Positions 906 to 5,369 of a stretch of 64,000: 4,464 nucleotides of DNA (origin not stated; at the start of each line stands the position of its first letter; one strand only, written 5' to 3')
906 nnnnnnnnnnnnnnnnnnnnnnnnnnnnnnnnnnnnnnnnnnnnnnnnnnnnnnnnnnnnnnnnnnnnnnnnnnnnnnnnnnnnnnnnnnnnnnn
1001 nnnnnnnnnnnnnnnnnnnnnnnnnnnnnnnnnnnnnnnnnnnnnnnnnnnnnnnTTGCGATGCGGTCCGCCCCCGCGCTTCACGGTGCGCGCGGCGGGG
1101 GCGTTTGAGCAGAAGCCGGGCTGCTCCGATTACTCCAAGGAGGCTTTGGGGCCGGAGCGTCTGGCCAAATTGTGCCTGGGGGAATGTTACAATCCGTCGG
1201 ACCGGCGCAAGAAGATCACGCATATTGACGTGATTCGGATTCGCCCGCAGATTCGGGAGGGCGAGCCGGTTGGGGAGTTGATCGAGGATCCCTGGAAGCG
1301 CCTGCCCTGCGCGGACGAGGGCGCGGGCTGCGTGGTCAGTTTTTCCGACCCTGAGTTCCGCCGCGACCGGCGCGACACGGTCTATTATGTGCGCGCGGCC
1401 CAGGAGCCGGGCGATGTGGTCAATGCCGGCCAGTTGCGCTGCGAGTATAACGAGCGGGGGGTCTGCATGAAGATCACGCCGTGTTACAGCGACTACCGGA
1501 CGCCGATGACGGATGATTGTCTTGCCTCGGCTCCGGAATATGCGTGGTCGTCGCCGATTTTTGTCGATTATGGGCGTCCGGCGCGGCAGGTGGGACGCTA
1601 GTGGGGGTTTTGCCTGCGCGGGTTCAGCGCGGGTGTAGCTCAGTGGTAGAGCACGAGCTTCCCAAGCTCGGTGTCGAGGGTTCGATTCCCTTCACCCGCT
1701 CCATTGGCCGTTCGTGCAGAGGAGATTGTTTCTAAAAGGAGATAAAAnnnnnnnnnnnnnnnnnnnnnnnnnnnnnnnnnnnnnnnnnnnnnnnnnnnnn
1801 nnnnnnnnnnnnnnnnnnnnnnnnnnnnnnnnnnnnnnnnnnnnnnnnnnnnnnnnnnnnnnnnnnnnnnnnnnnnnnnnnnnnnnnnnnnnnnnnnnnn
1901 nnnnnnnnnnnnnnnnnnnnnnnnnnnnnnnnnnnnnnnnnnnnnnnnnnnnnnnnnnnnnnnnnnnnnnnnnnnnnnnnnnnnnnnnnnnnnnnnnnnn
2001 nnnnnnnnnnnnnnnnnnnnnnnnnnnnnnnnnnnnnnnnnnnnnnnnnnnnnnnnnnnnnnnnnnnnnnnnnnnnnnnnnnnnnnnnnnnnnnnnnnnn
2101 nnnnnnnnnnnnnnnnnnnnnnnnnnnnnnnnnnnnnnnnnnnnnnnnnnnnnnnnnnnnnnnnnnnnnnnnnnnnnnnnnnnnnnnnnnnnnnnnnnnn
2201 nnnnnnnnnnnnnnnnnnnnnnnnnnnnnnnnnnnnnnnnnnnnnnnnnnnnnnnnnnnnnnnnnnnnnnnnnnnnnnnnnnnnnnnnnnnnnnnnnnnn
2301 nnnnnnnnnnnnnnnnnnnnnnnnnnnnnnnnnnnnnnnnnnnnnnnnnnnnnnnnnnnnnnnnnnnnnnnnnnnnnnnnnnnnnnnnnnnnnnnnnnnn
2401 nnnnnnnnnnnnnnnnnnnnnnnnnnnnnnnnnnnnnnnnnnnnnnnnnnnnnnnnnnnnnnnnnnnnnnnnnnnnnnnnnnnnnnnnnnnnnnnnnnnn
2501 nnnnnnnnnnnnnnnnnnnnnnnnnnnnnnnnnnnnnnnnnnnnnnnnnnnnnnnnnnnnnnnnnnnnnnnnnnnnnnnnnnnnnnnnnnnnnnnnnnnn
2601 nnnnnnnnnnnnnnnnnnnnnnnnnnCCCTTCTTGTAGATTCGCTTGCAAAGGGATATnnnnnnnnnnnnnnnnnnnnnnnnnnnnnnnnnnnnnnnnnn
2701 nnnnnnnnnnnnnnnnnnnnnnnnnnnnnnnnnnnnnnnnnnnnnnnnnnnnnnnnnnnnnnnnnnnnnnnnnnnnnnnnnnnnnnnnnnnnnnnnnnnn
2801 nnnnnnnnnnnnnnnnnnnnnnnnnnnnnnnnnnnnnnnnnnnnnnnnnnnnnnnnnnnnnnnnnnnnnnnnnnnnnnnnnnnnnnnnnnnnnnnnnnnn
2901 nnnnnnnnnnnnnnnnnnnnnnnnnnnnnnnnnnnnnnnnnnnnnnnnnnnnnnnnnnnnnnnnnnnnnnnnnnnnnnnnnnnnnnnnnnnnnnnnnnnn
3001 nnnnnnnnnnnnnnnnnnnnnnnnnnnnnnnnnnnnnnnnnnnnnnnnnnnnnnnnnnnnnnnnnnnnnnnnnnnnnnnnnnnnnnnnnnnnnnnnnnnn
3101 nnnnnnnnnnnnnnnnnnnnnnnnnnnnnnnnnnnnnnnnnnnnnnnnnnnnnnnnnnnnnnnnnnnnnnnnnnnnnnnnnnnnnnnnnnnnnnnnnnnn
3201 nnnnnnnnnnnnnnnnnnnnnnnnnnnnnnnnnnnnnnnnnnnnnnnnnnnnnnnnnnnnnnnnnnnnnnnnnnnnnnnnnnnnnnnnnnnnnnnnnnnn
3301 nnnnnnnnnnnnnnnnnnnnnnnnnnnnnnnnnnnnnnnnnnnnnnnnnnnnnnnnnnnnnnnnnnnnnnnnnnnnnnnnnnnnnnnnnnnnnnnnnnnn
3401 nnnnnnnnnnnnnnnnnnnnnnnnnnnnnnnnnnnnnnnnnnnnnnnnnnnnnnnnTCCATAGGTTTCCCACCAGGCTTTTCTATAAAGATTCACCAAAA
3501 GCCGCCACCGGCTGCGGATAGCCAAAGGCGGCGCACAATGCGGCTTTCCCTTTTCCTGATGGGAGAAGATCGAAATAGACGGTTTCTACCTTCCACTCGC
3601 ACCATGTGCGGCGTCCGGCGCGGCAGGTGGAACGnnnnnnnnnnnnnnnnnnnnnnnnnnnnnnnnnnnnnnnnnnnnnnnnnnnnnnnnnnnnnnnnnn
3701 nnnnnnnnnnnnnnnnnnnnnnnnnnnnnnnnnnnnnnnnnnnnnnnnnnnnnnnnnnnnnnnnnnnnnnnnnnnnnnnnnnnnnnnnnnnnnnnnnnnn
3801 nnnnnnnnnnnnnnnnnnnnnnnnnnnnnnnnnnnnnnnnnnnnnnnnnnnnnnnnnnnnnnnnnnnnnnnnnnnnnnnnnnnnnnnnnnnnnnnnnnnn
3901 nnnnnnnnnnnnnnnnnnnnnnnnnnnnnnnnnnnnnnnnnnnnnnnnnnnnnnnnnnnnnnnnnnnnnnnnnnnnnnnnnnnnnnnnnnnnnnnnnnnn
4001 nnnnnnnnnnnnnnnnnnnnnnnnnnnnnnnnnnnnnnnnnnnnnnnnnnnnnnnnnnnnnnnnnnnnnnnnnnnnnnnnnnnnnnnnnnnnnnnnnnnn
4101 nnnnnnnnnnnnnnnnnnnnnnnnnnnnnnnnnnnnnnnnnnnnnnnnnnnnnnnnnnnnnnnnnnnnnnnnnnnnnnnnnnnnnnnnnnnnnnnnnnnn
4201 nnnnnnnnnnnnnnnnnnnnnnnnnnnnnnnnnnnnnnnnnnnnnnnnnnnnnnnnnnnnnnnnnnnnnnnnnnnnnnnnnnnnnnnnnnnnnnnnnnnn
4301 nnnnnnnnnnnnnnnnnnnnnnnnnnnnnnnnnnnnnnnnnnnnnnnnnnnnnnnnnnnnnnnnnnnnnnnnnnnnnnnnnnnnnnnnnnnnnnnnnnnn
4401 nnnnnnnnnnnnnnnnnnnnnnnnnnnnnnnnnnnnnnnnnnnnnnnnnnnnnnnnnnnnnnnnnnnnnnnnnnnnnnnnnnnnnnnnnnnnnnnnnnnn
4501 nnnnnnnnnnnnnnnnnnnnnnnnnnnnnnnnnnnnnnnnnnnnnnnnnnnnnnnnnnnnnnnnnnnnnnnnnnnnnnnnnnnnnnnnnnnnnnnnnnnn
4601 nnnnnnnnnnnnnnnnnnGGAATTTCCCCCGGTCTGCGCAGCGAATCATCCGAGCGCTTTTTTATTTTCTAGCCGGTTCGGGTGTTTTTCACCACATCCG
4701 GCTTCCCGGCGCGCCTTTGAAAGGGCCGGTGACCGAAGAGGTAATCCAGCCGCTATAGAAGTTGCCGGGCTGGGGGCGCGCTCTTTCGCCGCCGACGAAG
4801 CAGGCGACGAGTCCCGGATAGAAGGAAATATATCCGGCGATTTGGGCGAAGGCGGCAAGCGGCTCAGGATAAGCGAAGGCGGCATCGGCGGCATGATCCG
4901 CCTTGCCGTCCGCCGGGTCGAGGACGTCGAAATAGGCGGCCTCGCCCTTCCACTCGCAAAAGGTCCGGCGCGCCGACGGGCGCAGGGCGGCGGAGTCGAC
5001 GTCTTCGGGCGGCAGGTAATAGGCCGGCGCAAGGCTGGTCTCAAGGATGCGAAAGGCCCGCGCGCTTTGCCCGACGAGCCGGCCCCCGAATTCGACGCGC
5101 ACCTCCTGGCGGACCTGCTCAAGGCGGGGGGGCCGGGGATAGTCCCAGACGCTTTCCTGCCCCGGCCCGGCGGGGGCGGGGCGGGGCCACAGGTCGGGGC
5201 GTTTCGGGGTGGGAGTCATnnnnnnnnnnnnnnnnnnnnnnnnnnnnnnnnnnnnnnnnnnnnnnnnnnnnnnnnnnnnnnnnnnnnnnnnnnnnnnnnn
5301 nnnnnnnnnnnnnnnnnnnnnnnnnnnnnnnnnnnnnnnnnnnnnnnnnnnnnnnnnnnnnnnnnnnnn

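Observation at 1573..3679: Low-GC 1.9-kb cassette at tRNA-Gly(CCC), bounded by a scrambled 70-bp duplicate of the tRNA locus, with no integrase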

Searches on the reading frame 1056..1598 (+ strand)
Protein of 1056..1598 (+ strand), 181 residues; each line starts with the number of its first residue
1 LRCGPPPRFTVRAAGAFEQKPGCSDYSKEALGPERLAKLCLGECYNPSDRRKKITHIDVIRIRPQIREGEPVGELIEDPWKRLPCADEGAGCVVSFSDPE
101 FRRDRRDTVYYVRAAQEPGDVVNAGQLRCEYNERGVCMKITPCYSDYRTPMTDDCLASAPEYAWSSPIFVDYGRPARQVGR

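Call 7: search_protein_families(library=pfam, proteins=[window:1056-1598:+], max_evalue=0.01)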
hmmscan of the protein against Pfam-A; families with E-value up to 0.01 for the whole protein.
window:1056-1598:+ (181 aa): 0 families

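Call 26: find_related_loci(query=window:1056-1598:+, collection=metagenome_contigs, flank=8000)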
Query window:1056-1598:+ (181 aa) in metagenome_contigs; peptide patterns used: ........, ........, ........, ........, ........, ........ (x = any residue, [..] = any of these).
237 stretches matched a pattern; 119 encode a relative of the query (tblastn E <= 1e-3); the best 80 are kept; 80 distinct loci.
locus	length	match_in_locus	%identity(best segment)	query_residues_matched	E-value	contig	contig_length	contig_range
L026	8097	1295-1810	66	1-172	1e-73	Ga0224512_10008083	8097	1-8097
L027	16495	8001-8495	62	6-170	3e-67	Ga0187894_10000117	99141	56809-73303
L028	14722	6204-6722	60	1-173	4e-67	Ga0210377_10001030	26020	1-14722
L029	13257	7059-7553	62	6-170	3e-67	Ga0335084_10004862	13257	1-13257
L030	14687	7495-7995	59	6-172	3e-67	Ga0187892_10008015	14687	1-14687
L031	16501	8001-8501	62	7-173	5e-67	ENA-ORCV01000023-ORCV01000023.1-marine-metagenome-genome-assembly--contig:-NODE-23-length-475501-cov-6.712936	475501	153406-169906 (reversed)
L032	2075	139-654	60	2-173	3e-68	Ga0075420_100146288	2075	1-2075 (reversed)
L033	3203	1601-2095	62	6-170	2e-66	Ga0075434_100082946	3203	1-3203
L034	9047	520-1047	59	6-181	5e-66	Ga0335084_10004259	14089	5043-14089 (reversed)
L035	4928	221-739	60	1-173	4e-66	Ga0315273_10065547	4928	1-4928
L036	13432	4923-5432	59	4-173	3e-66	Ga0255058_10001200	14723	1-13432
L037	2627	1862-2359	60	6-171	7e-66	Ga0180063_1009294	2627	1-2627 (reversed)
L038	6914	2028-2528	60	7-173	1e-64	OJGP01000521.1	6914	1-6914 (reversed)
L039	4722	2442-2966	55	7-181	1e-63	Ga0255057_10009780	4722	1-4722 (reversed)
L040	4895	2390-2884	59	7-171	7e-64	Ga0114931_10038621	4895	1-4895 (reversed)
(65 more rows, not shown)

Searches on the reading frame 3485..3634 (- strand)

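Call 47: search_protein_families(library=pfam, proteins=[window:3485-3634:-], max_evalue=1)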
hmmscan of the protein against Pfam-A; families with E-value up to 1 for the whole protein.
window:3485-3634:- (50 aa): 2 families
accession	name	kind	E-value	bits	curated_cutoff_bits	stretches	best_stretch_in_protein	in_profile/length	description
PF04248.19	NTP_transf_9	-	0.0006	20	22.1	1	7-46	44-81/93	Domain of unknown function (DUF427)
PF25135.1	DUF7822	-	0.13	12.7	27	1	6-48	12-55/140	Domain of unknown function (DUF7822)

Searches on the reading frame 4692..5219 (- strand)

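Call 7: search_protein_families(library=pfam, proteins=[window:4692-5219:-], max_evalue=0.01)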
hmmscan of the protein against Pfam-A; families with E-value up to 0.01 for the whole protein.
window:4692-5219:- (176 aa): 1 family
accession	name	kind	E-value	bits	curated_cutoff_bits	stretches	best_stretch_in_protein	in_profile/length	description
PF04248.19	NTP_transf_9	-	5.1e-30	103.6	22.1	1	40-135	1-92/93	Domain of unknown function (DUF427)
